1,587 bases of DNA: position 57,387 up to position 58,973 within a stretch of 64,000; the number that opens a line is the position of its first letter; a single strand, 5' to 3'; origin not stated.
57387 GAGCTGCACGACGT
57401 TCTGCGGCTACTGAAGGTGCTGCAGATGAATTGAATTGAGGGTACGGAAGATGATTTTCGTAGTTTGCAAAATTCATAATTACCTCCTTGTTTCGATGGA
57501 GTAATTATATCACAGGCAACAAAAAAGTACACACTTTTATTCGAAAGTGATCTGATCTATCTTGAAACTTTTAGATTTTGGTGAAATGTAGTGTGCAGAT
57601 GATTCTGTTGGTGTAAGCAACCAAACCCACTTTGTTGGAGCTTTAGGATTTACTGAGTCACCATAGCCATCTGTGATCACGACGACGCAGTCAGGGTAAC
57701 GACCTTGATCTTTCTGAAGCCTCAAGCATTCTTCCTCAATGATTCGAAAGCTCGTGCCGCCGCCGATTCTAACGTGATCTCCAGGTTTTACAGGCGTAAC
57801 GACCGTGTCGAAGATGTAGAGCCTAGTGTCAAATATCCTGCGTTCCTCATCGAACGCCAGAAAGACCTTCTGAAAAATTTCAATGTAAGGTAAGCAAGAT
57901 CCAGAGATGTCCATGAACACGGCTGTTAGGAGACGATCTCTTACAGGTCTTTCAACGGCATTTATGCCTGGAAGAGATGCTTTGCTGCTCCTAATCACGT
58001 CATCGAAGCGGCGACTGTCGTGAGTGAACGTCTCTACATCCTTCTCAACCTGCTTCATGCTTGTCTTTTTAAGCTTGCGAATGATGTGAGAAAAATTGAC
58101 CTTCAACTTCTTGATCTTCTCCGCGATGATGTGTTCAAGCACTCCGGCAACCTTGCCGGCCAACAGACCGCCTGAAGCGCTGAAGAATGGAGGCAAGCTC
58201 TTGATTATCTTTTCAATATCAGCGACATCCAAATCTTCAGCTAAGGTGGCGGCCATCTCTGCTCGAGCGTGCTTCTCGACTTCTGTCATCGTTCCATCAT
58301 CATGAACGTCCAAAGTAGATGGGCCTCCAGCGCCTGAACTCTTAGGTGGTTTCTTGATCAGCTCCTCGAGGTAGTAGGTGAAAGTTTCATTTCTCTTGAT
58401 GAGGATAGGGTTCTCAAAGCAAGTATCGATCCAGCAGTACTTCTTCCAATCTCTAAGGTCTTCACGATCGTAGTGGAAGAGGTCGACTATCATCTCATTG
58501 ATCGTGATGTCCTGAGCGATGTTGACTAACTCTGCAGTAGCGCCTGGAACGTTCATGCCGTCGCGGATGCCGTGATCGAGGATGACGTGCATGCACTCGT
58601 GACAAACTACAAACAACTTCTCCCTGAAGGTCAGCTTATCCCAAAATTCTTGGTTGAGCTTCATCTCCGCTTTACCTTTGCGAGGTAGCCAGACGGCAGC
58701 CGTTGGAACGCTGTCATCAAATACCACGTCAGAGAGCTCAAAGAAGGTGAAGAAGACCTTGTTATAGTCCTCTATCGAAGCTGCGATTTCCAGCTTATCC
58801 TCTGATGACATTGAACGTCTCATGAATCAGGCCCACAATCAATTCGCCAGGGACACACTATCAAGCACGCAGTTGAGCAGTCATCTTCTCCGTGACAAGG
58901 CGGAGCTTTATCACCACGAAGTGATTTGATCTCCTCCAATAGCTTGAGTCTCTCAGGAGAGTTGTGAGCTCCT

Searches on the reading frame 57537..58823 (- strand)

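Call 59: search_protein_families(library=phrogs, proteins=[window:57537-58823:-], max_evalue=0.00001)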
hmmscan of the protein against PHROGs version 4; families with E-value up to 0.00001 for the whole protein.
window:57537-58823:- (428 aa): 1 family
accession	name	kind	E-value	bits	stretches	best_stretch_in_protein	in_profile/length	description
phrog_1314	-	DNA, RNA and nucleotide metabolism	2.6e-31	110.1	1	14-407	21-378/394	HNH endonuclease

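Call 60: search_protein_families(library=pfam, proteins=[window:57537-58823:-], max_evalue=0.001)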
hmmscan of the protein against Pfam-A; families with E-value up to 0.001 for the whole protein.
window:57537-58823:- (428 aa): 2 families
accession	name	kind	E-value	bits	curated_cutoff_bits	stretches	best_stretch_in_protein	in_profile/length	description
PF13203.12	DUF2201_N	-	1.4e-08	35.2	23.2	1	53-114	44-101/271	Putative metallopeptidase domain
PF05762.20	VWA_CoxE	-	6.5e-05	22.9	26.4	1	288-345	41-103/222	VWA domain containing CoxE-like protein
